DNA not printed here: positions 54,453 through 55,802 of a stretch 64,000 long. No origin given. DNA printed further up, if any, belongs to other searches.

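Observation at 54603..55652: Ketosynthase-fold protein without catalytic cysteine embedded between adaptor and toxin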

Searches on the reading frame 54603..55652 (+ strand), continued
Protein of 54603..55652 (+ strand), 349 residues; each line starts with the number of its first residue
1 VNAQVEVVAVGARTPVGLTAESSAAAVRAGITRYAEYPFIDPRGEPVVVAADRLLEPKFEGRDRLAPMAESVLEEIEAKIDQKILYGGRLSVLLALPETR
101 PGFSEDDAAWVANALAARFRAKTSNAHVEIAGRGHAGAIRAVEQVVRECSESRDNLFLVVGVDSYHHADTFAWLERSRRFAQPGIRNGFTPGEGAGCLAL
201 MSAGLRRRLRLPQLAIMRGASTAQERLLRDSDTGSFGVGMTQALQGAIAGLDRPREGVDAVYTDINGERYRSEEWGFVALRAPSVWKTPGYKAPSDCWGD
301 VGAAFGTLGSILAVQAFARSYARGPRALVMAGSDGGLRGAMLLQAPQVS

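Call 80: search_protein_families(library=ncbifam, proteins=[L081:7001-8023:+, L082:7001-8125:+], max_evalue=0.001)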
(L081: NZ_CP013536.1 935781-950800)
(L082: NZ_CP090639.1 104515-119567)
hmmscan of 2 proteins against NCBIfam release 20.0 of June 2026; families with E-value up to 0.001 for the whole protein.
L081:7001-8023:+ (340 aa): 2 families
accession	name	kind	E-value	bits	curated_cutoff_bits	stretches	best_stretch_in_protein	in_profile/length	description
NF004798.0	PRK06147.1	equivalog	2.7e-128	428.1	342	1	2-336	3-342/349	3-oxoacyl-(acyl carrier protein) synthase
NF006618.0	PRK09185.1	subfamily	1.1e-05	24.7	407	1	123-251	153-284/394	beta-ketoacyl-ACP synthase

L082:7001-8125:+ (374 aa): 1 family
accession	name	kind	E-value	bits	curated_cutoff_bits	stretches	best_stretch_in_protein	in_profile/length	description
NF004798.0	PRK06147.1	equivalog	8.3e-32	110.7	342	1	6-344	7-333/349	3-oxoacyl-(acyl carrier protein) synthase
